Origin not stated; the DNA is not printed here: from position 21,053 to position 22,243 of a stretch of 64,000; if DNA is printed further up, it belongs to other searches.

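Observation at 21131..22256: Single-gene cassette-like unit: beta-rich secreted protein flanked by a 10-bp direct repeat and a perfect 16-bp hairpin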

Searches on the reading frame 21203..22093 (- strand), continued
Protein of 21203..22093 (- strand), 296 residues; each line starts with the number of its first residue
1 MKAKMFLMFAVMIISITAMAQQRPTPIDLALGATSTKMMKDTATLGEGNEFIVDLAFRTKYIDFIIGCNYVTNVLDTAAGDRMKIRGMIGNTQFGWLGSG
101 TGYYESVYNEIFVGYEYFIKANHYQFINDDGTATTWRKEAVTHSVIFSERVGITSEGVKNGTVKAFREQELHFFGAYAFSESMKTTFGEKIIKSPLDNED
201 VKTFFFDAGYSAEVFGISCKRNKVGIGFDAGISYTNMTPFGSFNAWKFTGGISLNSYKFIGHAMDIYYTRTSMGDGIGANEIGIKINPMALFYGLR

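Call 52: fold_search(model_id=the predicted structure, library=pdb)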
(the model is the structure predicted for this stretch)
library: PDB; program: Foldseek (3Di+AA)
matches with E <= 10: 833; with E <= 0.001: 38
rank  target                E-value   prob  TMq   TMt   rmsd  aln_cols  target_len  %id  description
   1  9oqa                  8.7e-07  1.00  0.51  0.28   9.5       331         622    9  Cryo-EM structure of AaaA, a Pseudomonas Aeruginosa autotransporter (released 2025-08-13)
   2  6z34                  1.2e-05  1.00  0.35  0.29  19.5       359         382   11  CymD monoaromatic hydrocarbon channel (released 2020-11-04)
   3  1uyo                  1.3e-05  1.00  0.44  0.47   7.8       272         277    8  Translocator domain of autotransporter NalP from Neisseria meningitidis (released 2004-03-19)
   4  3aeh_A                2.7e-05  1.00  0.39  0.41  14.8       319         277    8  Integral membrane domain of autotransporter Hbp (released 2010-07-07)
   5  4mee                  3.7e-05  1.00  0.40  0.40  11.8       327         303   12  Crystal structure of the transport unit of the autotransporter AIDA-I from Escherichia coli (released 2014-06-04)
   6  1uyn                  4.5e-05  1.00  0.43  0.45  11.0       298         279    8  Translocator domain of autotransporter NalP from Neisseria meningitidis (released 2004-03-18)
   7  3qq2_A                6.0e-05  1.00  0.44  0.51   7.4       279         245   13  Crystal Structure of the Beta Domain of the Bordetella Autotransporter Brka (released 2011-04-13)
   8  3qq2_C                1.5e-04  1.00  0.43  0.49   7.7       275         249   12  Crystal Structure of the Beta Domain of the Bordetella Autotransporter Brka (released 2011-04-13)
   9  4d51                  1.6e-04  1.00  0.34  0.33  18.3       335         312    6  Crystal structure of CymA from Klebsiella oxytoca (released 2015-06-03)
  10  3kvn_X                1.9e-04  1.00  0.45  0.26   8.5       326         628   10  Crystal structure of the full-length autotransporter EstA from Pseudomonas aeruginosa (released 2010-01-26)
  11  9b8h_A                1.9e-04  0.98  0.23  0.14  18.8       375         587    8  Cryo-EM structure of E. coli cellulose synthase subunit C with cellotetraose (released 2025-02-19)
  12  6wil                  2.1e-04  1.00  0.30  0.19  20.3       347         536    9  CdiB from Acinetobacter baumannii (released 2020-11-04)
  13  4d5b_A                2.4e-04  1.00  0.33  0.32  18.2       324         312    8  Crystal structure of CymA from Klebsiella oxytoca (released 2015-06-03)
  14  4v3g_A                2.6e-04  1.00  0.34  0.32  18.1       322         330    8  Crystal structure of CymA from Klebsiella oxytoca (released 2015-06-03)
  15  3qq2_B                2.8e-04  1.00  0.45  0.51   7.4       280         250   13  Crystal Structure of the Beta Domain of the Bordetella Autotransporter Brka (released 2011-04-13)
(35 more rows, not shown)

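Call 82: search_solved_structures(query=A6, max_evalue=10)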
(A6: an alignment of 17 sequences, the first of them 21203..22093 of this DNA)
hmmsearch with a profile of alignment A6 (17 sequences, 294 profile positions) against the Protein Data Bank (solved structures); distinct sequences matched with E-value up to 10: 0.

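Call 86: find_related_loci(query=A1, collection=metagenome_contigs, flank=2500)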
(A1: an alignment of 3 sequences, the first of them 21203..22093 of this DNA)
Query A1 (296 aa) in metagenome_contigs; peptide patterns used: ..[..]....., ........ (x = any residue, [..] = any of these).
102 stretches matched a pattern, but none encodes a relative of the query by tblastn (E <= 1e-3).

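Call 96: fold_search(model_id=the predicted structure, library=viral)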
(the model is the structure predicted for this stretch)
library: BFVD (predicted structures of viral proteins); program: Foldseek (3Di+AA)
matches with E <= 10: 442; with E <= 0.001: 11
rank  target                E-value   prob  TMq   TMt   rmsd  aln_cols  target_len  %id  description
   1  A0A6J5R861            5.8e-05  1.00  0.45  0.26   6.9       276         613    9  Autotransporter beta-domain containing protein [uncultured Caudovirales phage]
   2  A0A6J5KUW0            1.4e-04  1.00  0.35  0.14  10.7       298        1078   12  Autotransporter beta-domain containing protein [uncultured Caudovirales phage]
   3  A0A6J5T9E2            2.2e-04  0.91  0.18  0.21  27.5       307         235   10  Outer membrane protein beta-barrel [uncultured Caudovirales phage]
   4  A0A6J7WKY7            2.6e-04  1.00  0.35  0.54  14.3       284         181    9  Uncharacterized protein [uncultured Caudovirales phage]
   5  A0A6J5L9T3            2.9e-04  1.00  0.43  0.25   7.3       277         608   10  Autotransporter beta-domain containing protein [uncultured Caudovirales phage]
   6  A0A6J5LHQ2            3.2e-04  1.00  0.30  0.41   9.5       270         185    9  Uncharacterized protein [uncultured Caudovirales phage]
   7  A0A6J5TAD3            3.9e-04  1.00  0.30  0.42  14.9       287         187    8  Porin domain-containing protein [uncultured Caudovirales phage]
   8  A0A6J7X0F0            4.1e-04  1.00  0.29  0.37  12.2       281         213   10  Uncharacterized protein [uncultured Caudovirales phage]
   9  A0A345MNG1            7.6e-04  0.97  0.25  0.21  21.3       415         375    8  (no name in the UniProt tables at hand)
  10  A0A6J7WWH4            8.4e-04  1.00  0.30  0.44  12.8       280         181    8  Uncharacterized protein [uncultured Caudovirales phage]
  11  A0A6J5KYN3            9.2e-04  1.00  0.34  0.37  12.3       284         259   10  Major outer membrane, Legionella pneumophila [uncultured Caudovirales phage]
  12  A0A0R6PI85            1.2e-03  0.95  0.26  0.17  23.4       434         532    7  (no name in the UniProt tables at hand)
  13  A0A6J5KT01            1.3e-03  1.00  0.31  0.44  15.9       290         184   10  Uncharacterized protein [uncultured Caudovirales phage]
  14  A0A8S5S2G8            5.1e-03  0.96  0.30  0.18  19.4       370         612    8  Phosphate-selective porin O and P [Siphoviridae sp. ctBLh2]
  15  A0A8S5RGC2            5.4e-03  0.51  0.15  0.11  20.8       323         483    9  Outer membrane protein [virus sp. ct5rm7]
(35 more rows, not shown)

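Call 106: find_encoding_contigs(protein=P0007, flank=3000, max_places=2)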
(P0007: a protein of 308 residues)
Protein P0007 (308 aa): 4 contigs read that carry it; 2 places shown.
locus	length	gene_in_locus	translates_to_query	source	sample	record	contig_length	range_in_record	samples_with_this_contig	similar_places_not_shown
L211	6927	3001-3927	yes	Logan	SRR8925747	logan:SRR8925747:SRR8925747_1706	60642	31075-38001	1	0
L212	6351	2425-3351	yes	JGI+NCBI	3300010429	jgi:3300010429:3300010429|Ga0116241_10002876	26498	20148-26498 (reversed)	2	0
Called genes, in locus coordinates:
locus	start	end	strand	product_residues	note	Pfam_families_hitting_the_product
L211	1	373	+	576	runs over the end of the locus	PF14885:GHL15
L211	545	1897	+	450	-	-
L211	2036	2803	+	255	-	PF02706:Wzz (faint)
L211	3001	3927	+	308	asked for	-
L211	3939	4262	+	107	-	-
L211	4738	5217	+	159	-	-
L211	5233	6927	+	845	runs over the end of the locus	PF26449:DUF8128, PF02534:T4SS-DNA_transf (weak), PF10412:TrwB_AAD_bind (faint), PF12696:TraG-D_C (faint)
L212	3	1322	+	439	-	?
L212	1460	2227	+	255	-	PF02706:Wzz (faint)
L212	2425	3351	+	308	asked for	-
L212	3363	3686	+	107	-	-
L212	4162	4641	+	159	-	-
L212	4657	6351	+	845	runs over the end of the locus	PF26449:DUF8128, PF02534:T4SS-DNA_transf (weak), PF10412:TrwB_AAD_bind (faint), PF12696:TraG-D_C (faint)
